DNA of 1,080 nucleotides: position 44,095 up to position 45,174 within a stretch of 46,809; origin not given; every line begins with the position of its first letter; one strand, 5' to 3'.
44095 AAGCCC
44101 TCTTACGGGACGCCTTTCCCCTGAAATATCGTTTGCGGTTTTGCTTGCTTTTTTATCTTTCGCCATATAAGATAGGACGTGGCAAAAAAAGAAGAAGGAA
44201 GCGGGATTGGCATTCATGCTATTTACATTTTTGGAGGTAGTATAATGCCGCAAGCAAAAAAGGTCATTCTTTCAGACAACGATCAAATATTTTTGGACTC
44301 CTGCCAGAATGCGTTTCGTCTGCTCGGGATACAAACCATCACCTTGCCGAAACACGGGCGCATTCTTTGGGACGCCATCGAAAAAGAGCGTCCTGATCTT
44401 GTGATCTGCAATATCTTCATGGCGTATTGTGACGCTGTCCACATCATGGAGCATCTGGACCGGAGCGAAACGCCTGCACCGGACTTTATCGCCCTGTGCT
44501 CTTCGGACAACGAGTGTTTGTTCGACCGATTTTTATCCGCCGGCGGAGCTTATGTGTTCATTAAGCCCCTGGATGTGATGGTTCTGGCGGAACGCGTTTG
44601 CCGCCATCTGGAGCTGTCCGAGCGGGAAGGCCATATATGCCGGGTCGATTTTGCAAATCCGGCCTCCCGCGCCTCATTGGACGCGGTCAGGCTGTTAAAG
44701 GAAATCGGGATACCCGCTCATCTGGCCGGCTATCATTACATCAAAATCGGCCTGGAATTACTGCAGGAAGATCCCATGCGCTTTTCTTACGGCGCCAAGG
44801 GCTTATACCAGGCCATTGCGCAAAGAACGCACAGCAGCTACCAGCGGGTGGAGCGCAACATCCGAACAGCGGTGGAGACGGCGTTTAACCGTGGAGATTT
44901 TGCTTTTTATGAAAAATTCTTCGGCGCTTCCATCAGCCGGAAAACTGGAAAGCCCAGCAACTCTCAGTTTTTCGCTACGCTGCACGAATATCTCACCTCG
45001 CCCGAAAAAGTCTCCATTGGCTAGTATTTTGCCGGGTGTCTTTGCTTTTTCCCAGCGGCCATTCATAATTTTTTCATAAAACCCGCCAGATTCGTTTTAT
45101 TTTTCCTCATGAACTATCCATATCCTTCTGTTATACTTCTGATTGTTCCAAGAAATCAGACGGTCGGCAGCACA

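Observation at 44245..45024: Spo0A paralog whose receiver domain has Asn at the phospho-acceptor position (N56)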

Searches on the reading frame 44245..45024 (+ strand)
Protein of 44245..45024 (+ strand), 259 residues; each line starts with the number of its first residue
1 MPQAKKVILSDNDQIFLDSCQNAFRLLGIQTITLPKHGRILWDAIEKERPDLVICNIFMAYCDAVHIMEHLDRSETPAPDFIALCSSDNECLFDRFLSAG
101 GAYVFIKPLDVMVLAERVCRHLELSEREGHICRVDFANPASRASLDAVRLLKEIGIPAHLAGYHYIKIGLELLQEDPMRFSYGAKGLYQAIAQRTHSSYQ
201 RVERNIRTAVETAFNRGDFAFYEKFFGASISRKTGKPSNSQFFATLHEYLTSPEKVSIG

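Call 3: search_protein_families(library=pfam, proteins=[window:44245-45024:+], max_evalue=1)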
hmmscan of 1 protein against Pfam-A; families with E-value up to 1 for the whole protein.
window:44245-45024:+ (259 aa): 3 families
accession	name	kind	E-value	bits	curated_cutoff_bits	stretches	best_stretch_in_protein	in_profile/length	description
PF08769.17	Spo0A_C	-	2.8e-28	98.4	25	1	149-250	3-104/104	Sporulation initiation factor Spo0A C terminal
PF00072.30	Response_reg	-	1.7e-09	38.3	30.2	1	7-118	1-110/111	Response regulator receiver domain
PF23263.1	C8-3_MUC4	-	0.26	11.1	25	1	77-94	7-24/50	Mucin-4-like C8-3 domain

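Call 4: search_protein_families(library=ncbifam, proteins=[window:44245-45024:+], max_evalue=1)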
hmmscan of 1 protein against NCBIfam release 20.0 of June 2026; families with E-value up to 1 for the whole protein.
window:44245-45024:+ (259 aa): 17 families
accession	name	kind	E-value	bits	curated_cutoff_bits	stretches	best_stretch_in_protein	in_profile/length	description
TIGR02875.1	spore_0_A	equivalog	5.2e-39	134.1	200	1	29-256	28-261/262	sporulation transcription factor Spo0A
NF007969.0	PRK10693.1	equivalog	1.2e-07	31.1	329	1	4-118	7-120/337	two-component system response regulator RssB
NF045505.1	RR_RssB_Pseudo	equivalog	2.2e-05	23.7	700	1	11-124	12-124/394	two-component system response regulator RssB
NF041733.1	resp_reg_CseB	equivalog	0.00027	20.4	350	1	6-128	2-121/228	two-component system response regulator CseB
NF007689.0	PRK10365.1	equivalog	0.0014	17.5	760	1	9-122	10-121/441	sigma-54-dependent response regulator transcription factor ZraR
NF008469.0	PRK11361.1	equivalog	0.0022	16.8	714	1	3-128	3-126/461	acetoacetate metabolism transcriptional regulator AtoC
NF052596.1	RR_EAL_PvrR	equivalog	0.0029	16.3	580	1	7-89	6-86/398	response regulator cyclic di-GMP phosphodiesterase PvrR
TIGR01818.1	ntrC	equivalog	0.0039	16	558.6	1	19-120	13-112/463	nitrogen regulation protein NR(I)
NF040689.1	MtrAB_MtrA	equivalog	0.013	14.8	300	1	35-127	28-118/219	MtrAB system response regulator MtrA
NF041866.1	EpsW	equivalog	0.016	14.8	200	1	2-87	3-89/131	exopolysaccharide biosynthesis response regulator EpsW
TIGR01387.1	cztR_silR_copR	subfamily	0.024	14.3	279.2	1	44-127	37-119/218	heavy metal response regulator transcription factor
NF047793.1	ResRegPgtA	equivalog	0.036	12.9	650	1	4-84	5-84/414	two-component system response regulator PgtA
NF009206.0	PRK12555.1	subfamily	0.063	12.2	342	1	37-98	34-92/340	chemotaxis-specific protein-glutamate methyltransferase CheB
NF008176.1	PRK10923.1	equivalog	0.069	11.7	620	1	6-121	5-121/469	nitrogen regulation protein NR(I)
NF011896.0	PRK15369.1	equivalog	0.073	12.7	242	1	5-108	4-108/211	two component system response regulator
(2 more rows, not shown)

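Call 5: search_solved_structures(query=window:44245-45021:+, max_evalue=1, show_alignments=3)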
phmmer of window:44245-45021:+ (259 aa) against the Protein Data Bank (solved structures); distinct sequences matched with E-value up to 1: 46.
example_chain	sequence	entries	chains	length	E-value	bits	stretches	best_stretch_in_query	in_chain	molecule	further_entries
1lq1_A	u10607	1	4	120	7.9e-17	64.8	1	148-253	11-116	Stage 0 sporulation protein A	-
1fc3_A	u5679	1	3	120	1.3e-16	64.2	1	148-253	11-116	SPO0A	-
1dz3_A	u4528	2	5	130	3.1e-06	30.1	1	29-118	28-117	Stage 0 sporulation protein A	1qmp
5wq0_B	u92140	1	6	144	6.4e-06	29.1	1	8-118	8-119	Stage 0 sporulation protein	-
5wq0_D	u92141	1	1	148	9.9e-06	28.5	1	6-117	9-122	Stage 0 sporulation protein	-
3eod_A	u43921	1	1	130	2.8e-05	27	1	4-116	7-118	Protein hnr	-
7l9c_A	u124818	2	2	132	3e-05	26.9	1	4-116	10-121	Regulator of RpoS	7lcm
1ys6_A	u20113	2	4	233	9.5e-05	25.3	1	5-130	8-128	Transcriptional regulatory protein prrA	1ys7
9phz_E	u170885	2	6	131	0.00012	24.9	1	29-115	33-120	Stage 0 sporulation protein A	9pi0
9xzo_A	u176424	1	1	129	0.00013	24.8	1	6-122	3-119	De novo protein M1X0B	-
6z4c_A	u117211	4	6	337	0.00022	24.1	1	4-118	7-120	Regulator of RpoS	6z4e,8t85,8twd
8fk2_A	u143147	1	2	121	0.00046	23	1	5-126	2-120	Putative response regulator CovR VicR-like protein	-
6od1_A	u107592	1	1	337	0.00057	22.7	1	4-118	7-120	Regulator of RpoS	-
3eq2_A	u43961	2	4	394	0.00072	22.4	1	43-146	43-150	Probable two-component response regulator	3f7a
2jvi_A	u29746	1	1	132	0.00074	22.4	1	6-127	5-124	Sporulation initiation phosphotransferase F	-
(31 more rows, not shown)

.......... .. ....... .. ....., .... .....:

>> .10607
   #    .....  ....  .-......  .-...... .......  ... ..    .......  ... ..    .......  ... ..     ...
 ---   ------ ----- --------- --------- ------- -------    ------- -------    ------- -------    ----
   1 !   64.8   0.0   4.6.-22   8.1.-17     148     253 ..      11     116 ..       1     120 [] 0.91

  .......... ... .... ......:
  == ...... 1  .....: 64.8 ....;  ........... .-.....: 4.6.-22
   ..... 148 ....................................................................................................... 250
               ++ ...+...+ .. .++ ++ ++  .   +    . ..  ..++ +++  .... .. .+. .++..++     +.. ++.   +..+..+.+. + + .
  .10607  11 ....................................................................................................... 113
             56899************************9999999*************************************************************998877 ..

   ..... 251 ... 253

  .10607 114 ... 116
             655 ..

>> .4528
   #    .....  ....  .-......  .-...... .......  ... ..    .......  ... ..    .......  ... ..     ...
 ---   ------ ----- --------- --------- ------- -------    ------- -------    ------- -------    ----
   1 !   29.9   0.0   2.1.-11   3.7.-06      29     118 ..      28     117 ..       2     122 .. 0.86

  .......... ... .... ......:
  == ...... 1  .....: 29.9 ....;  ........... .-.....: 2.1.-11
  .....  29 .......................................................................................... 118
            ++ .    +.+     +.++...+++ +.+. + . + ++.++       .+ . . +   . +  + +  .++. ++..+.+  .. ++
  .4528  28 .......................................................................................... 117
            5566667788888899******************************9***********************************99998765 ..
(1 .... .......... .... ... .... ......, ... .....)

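Call 7: find_homologous_proteins(query=window:44245-45021:+, max_evalue=0.00001)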
Query window:44245-45021:+ (259 aa): 21 proteins with E <= 0.00001 among 296 candidates.
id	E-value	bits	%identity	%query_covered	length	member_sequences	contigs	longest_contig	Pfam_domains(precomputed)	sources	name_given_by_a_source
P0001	2.5e-155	533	91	100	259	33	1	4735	PF00072.31,PF08769.18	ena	-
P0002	5.6e-121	421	71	100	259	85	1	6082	PF00072.31,PF08769.18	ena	-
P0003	2.0e-117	409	68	100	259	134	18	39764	PF00072.31,PF08769.18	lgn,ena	-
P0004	4.4e-106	372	67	97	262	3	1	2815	PF00072.31,PF08769.18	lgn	-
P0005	4.2e-103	362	65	97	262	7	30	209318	PF00072.31,PF08769.18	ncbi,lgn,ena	-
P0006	9.7e-103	361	64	97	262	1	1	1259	PF00072.31,PF08769.18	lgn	-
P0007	2.8e-102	360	65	97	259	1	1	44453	PF00072.31,PF08769.18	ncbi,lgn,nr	ncbi:MAG: sporulation initiation factor Spo0A C-terminal domain-containing protein [Oscillospiraceae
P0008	3.0e-102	359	65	99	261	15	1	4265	PF00072.31,PF08769.18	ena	-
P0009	1.6e-101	357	63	99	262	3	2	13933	PF00072.31,PF08769.18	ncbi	-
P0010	1.9e-101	357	64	97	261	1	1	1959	PF00072.31,PF08769.18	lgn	-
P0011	1.7e-89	318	59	92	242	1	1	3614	PF00072.31,PF08769.18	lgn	-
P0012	1.7e-83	298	54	97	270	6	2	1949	PF00072.31,PF08769.18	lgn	-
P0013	4.4e-75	270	59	81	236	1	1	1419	PF00072.31,PF08769.18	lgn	-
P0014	6.4e-68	247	57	78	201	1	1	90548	PF08769.18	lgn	-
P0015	7.6e-67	244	68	65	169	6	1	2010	PF08769.18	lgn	-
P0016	7.6e-61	224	63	60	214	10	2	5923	PF00072.31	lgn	-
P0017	2.0e-44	170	71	46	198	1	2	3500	PF00072.31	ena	-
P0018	3.0e-39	153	65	44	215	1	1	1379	PF08769.18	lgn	-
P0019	1.5e-35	141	57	46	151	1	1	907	PF00072.31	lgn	-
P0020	1.2e-29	122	55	47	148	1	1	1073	PF08769.18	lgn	-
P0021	5.1e-14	70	26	83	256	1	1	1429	PF00072.31,PF08769.18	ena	-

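Call 10: find_encoding_contigs(protein=window:44245-45024:+, flank=10000, max_places=4)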
Protein window:44245-45024:+ (259 aa): 2 contigs read that carry it; 2 places shown.
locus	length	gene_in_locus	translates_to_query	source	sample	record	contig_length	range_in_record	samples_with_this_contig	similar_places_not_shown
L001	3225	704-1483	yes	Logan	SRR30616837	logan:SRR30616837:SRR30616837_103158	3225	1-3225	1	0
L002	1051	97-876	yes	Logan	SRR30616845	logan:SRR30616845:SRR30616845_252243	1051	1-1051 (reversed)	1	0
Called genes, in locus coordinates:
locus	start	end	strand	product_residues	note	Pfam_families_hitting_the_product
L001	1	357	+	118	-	?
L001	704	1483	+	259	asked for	PF00072:Response_reg, PF08769:Spo0A_C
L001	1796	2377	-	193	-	PF00156:Pribosyltran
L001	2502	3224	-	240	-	?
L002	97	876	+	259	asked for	PF00072:Response_reg, PF08769:Spo0A_C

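Call 11: find_encoding_contigs(protein=P0005, flank=10000, max_places=3)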
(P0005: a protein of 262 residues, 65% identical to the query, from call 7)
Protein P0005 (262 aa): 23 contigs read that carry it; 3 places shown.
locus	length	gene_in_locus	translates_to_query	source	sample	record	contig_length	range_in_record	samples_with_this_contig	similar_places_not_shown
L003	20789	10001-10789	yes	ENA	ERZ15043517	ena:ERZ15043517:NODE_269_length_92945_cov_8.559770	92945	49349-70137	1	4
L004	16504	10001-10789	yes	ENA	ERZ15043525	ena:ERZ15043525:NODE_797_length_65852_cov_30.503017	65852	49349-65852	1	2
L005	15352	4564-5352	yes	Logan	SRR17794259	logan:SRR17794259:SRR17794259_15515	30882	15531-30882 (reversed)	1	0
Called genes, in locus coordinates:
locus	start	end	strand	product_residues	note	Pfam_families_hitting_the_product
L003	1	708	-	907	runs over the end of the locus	PF05569:Peptidase_M56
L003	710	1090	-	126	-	PF03965:Penicillinase_R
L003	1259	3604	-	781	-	PF00343:Phosphorylase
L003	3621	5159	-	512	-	PF02446:Glyco_hydro_77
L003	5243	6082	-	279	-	PF00528:BPD_transp_1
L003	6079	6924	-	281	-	PF00528:BPD_transp_1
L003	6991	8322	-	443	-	PF01547:SBP_bac_1, PF13416:SBP_bac_8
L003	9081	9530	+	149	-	-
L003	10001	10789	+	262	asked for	PF00072:Response_reg, PF08769:Spo0A_C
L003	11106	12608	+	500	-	PF01336:tRNA_anti-codon, PF00152:tRNA-synt_2, PF01409:tRNA-synt_2d (faint)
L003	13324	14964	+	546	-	PF02690:Na_Pi_cotrans, PF01895:PhoU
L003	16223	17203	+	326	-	PF01032:FecCD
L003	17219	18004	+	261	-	PF02463:SMC_N (faint), PF13476:AAA_23 (weak), PF00005:ABC_tran, PF13304:AAA_21 (faint)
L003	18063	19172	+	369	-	PF01497:Peripla_BP_2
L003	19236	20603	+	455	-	PF01656:CbiA, PF07685:GATase_3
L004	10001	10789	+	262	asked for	PF00072:Response_reg, PF08769:Spo0A_C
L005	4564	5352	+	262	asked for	PF00072:Response_reg, PF08769:Spo0A_C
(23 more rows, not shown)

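Call 12: find_encoding_contigs(protein=P0003, flank=10000, max_places=3)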
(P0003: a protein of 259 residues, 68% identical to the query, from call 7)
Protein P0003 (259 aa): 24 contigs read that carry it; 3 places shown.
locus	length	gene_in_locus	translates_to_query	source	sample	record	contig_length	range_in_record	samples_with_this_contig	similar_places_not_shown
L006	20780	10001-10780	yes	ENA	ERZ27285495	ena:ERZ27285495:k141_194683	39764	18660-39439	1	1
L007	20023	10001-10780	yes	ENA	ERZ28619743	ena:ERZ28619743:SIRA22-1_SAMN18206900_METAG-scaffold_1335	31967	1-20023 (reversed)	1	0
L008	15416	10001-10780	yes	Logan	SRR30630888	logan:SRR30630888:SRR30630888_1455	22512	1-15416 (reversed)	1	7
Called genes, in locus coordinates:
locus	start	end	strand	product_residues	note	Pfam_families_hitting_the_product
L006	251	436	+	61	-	-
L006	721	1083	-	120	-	-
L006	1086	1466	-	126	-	PF03965:Penicillinase_R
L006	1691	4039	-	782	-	PF00343:Phosphorylase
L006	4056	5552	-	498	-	PF02446:Glyco_hydro_77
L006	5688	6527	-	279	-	PF00528:BPD_transp_1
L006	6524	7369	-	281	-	PF00528:BPD_transp_1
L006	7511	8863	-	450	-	PF01547:SBP_bac_1, PF13416:SBP_bac_8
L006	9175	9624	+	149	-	-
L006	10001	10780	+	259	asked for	PF00072:Response_reg, PF08769:Spo0A_C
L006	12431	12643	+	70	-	-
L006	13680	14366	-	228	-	PF04239:DUF421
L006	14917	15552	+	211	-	PF07508:Recombinase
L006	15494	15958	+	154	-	PF13408:Zn_ribbon_recom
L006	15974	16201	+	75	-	PF14287:DUF4368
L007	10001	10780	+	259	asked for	PF00072:Response_reg, PF08769:Spo0A_C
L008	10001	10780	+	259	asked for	PF00072:Response_reg, PF08769:Spo0A_C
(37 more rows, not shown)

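Call 13: find_encoding_contigs(protein=P0007, flank=10000, max_places=2)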
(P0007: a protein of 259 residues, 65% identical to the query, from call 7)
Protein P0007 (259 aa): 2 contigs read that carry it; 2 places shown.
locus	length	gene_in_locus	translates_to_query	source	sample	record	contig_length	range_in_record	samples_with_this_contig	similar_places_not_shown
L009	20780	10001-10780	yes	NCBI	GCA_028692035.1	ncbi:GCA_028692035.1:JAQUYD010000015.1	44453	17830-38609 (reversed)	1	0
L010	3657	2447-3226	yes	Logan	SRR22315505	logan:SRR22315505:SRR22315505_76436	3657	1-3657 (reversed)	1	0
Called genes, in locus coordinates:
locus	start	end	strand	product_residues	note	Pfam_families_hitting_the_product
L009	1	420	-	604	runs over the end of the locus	PF00009:GTP_EFTU (faint), PF01926:MMR_HSR1, PF02421:FeoB_N, PF09439:SRPRB (weak), PF07670:Gate, PF07664:FeoB_C, PF07670:Gate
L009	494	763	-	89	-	PF04023:FeoA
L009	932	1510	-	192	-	PF03167:UDG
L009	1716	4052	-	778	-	PF00343:Phosphorylase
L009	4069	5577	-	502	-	PF02446:Glyco_hydro_77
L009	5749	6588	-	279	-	PF00528:BPD_transp_1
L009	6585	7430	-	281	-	PF00528:BPD_transp_1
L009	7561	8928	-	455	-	PF01547:SBP_bac_1, PF13416:SBP_bac_8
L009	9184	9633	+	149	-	-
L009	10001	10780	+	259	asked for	PF00072:Response_reg, PF08769:Spo0A_C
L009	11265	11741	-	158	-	-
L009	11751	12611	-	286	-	PF02517:Rce1-like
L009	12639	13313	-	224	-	PF07853:DUF1648, PF13630:SdpI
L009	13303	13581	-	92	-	PF01022:HTH_5, PF12840:HTH_20, PF13412:HTH_24 (faint), PF21476:PF0610-like_N (weak)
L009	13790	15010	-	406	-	PF01547:SBP_bac_1, PF13416:SBP_bac_8, PF13531:SBP_bac_11, PF13343:SBP_bac_6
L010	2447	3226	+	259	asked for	PF00072:Response_reg, PF08769:Spo0A_C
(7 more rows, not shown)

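Call 30: predict_structure(alignment_id=A2)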
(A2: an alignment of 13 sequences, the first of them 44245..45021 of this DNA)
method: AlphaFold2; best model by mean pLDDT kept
length: 259 residues; sequences in the alignment: 13
mean_pLDDT: 77.9   pTM: 0.49
mean pLDDT of the five models: 77.9, 77.6, 77.5, 76.6, 75.5
residues with pLDDT >= 90: 37; 70-90: 178; 50-70: 25; < 50: 19
segments of 3 or more residues with pLDDT < 50: 129-141, 255-259
pLDDT, mean of each block of 10 residues (from residue 1): 78 91 91 85 90 83 79 76 82 76 83 86 65 35 71 78 85 80 76 81 87 80 77 74 84 50
secondary structure, 60 per line:
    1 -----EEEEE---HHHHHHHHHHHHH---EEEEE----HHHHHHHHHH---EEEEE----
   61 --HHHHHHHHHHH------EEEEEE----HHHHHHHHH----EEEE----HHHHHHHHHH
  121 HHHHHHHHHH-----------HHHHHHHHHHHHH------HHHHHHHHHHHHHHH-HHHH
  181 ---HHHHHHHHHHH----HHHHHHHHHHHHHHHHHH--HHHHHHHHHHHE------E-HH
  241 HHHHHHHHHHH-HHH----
elements in order: E6-10 H14-26 E30-34 H39-48 E52-56 H63-73 E80-85 H90-98 E103-106 H111-130 H142-154 H161-175 H177-180 H184-194 H199-216 H219-229 H239-251

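Call 32: search_protein_representatives(alignment_id=A2)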
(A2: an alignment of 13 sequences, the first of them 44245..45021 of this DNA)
Query: 13 sequences, 260 profile positions. Proteins with E-value up to 0.001 (for the whole library): 15434; up to 1e-10: 4986; up to 1e-30: 316. The best 150 are listed.
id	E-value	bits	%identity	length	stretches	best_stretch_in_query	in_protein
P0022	5.3e-85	301.4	-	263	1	3-258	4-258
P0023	4.4e-80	285.2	-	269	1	1-252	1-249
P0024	1.7e-69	250.5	-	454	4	139-255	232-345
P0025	2.0e-62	227.3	-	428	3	137-256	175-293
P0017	2.5e-62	227.0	-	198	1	1-120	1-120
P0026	6.4e-61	222.4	-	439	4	137-254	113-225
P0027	2.1e-60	220.8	-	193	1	68-255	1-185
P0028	7.9e-58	212.3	-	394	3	144-254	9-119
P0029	1.5e-57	211.3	-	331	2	5-255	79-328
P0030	2.7e-54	200.7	-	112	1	1-110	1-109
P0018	1.1e-52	195.4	-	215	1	123-237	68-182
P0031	7.5e-50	186.2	-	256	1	1-258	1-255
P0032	1.2e-49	185.5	-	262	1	2-253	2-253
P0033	1.7e-48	181.8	-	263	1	1-254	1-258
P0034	2.0e-48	181.5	-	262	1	2-257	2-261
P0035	5.9e-48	180.0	-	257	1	1-255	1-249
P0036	4.2e-47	177.1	-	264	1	2-255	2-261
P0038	1.3e-46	175.6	-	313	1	3-251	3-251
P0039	2.8e-46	174.4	-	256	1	5-253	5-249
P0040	2.5e-45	171.4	-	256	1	4-258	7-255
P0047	1.1e-44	169.2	-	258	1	1-252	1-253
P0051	2.2e-43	165.0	-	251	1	7-254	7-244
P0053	6.3e-43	163.5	-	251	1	5-253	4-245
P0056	3.9e-42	160.9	-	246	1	2-257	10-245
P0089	2.9e-39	151.4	-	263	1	1-251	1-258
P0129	1.8e-36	142.3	-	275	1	28-250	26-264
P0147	9.7e-36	139.9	-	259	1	28-255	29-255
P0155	1.7e-35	139.1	-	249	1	5-254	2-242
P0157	2.3e-35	138.7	-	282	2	131-252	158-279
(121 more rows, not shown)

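Call 34: find_related_loci(query=A2, collection=genome_contigs, flank=3000)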
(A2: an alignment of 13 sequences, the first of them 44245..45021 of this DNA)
Query A2 (259 aa) in genome_contigs; peptide patterns used: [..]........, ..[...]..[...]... (x = any residue, [..] = any of these).
205 stretches matched a pattern; 43 encode a relative of the query (tblastn E <= 1e-3); 43 distinct loci.
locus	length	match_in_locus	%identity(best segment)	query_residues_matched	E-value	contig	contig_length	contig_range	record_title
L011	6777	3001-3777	93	1-259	7e-166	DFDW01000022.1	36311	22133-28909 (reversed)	MAG TPA_asm: Ruminococcaceae bacterium UBA3818 UBA3818_contig_85705, whole genome shotgun sequence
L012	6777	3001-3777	71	1-259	4e-129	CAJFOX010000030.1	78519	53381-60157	uncultured Ruminococcaceae bacterium isolate Coassembly_mag_52 genome assembly, contig: MAGpy_11413_min2k_bin_52_fak87_1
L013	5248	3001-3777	68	1-259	5e-125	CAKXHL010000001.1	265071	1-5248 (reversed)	MAG: uncultured bacterium isolate MTG243_bin.11.fa genome assembly, contig: NODE_1_length_265071_cov_8.077100, whole gen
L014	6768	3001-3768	65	1-256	2e-109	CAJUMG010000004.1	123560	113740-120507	MAG TPA_asm: uncultured Oscillospiraceae bacterium isolate MGBC143783 genome assembly, contig: MGBC143783.4, whole genom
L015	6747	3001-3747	65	1-248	8e-109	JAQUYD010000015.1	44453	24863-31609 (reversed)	MAG: Oscillospiraceae bacterium isolate STD2_229 NODE_2847_length_44453_cov_5.192235_Sandtown_D2, whole genome shotgun s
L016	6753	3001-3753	65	1-251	3e-108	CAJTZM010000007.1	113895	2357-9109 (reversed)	MAG TPA_asm: uncultured Oscillospiraceae bacterium isolate MGBC116419 genome assembly, contig: MGBC116419.7, whole genom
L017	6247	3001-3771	63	1-257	1e-107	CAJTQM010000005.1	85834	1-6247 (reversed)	MAG TPA_asm: uncultured Oscillospiraceae bacterium isolate MGBC109100 genome assembly, contig: MGBC109100.5, whole genom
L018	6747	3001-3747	54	1-250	1e-89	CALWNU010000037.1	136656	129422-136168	MAG: uncultured Clostridia bacterium isolate E06__bin106 genome assembly, contig: E06__k127_753090, whole genome shotgun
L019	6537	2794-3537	48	1-251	4e-70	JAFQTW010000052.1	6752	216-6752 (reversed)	MAG: Oscillospiraceae bacterium isolate RGIG2146 Goat_Colon-6__c269758, whole genome shotgun sequence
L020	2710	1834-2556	28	18-252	3e-23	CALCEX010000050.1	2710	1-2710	MAG TPA_asm: uncultured Clostridia bacterium isolate SRR1747065_bin.131_CONCOCT_v1.1_MAG genome assembly, contig: ERZ808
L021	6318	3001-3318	42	149-254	1e-22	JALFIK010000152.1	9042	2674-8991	MAG: Eubacterium sp. isolate SUG709 k141_1439315, whole genome shotgun sequence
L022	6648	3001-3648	26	39-252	5e-22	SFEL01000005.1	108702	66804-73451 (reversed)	MAG: Clostridiales bacterium isolate W0P31.004 Contig79, whole genome shotgun sequence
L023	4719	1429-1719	43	150-246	2e-21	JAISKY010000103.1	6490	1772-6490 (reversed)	MAG: Oscillospiraceae bacterium isolate Hs463_bin79 k119_2176231, whole genome shotgun sequence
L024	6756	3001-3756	26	7-255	2e-21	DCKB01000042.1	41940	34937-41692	MAG TPA_asm: Christensenella sp. UBA1685 UBA1685_contig_2570, whole genome shotgun sequence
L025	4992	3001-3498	30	82-248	2e-20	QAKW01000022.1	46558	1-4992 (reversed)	MAG: Clostridiales bacterium isolate CIM:MAG 1396 contig_149717, whole genome shotgun sequence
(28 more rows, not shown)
